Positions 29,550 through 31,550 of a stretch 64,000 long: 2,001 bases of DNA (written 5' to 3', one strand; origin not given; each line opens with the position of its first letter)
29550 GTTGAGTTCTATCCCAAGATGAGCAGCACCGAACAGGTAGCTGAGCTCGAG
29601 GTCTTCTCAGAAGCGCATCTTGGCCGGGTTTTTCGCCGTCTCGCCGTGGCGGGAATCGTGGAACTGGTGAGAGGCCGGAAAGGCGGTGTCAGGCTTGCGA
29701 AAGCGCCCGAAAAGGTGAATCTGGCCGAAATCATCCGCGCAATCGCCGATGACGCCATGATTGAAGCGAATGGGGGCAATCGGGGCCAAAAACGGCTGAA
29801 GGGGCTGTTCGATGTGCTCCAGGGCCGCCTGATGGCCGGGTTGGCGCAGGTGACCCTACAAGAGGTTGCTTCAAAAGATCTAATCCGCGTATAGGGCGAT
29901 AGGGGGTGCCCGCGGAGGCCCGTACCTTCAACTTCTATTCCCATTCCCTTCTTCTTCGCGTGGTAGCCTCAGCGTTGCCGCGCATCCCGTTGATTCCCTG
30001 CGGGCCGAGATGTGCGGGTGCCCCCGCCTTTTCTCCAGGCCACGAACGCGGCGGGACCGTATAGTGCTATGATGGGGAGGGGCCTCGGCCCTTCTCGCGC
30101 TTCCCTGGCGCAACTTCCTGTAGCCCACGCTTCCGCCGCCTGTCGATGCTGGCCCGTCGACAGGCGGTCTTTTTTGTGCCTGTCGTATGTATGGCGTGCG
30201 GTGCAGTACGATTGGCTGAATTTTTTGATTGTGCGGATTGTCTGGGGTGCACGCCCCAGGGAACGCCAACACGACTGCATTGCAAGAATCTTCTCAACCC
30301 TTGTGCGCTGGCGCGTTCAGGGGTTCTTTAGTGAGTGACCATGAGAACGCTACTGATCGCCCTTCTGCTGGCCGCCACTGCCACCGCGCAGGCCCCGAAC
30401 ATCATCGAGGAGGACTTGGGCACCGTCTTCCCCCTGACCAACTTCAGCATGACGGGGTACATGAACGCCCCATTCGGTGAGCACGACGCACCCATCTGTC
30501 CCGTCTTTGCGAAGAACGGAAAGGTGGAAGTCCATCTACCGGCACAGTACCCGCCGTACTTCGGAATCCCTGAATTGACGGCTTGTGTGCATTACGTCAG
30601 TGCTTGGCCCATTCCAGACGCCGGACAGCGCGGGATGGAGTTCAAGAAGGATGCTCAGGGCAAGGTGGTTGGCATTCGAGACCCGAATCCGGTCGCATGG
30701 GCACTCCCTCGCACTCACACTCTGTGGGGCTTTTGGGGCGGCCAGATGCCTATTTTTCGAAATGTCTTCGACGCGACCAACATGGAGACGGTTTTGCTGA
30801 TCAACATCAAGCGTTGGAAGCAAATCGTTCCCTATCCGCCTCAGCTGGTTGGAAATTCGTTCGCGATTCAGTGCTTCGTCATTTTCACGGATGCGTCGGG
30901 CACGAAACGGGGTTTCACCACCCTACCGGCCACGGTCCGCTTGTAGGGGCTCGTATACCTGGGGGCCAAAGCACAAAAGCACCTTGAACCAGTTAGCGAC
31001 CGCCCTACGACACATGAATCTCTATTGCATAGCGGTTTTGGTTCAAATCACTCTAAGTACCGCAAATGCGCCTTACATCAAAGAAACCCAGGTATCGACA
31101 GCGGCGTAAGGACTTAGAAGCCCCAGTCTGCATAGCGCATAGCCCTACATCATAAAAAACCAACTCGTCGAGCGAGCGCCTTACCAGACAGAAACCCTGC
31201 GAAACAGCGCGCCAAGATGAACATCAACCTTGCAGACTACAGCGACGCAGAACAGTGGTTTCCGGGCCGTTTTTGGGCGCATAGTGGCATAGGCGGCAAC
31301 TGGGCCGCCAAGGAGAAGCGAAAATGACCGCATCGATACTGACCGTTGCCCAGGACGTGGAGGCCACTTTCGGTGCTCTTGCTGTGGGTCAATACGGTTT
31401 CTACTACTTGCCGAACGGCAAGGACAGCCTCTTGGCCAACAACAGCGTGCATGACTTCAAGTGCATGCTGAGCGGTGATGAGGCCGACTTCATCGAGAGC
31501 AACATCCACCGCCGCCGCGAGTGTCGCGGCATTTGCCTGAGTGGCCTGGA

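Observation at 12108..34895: Family of about 11 conserved promoter-hairpin-RBS cassettes driving early genes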

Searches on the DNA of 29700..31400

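Call 61: search_rna_families(source=window, start=29700, end=31400, threshold=evalue, max_evalue=1)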
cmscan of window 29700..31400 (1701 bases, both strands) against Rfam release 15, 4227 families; matches with E-value up to 1: 1.
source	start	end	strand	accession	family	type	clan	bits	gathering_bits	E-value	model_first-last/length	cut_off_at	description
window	31275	31370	-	RF02041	HOTTIP_2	Gene; lncRNA;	-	10.7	80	0.53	1-374/374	no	HOXA transcript at the distal tip, conserved region 2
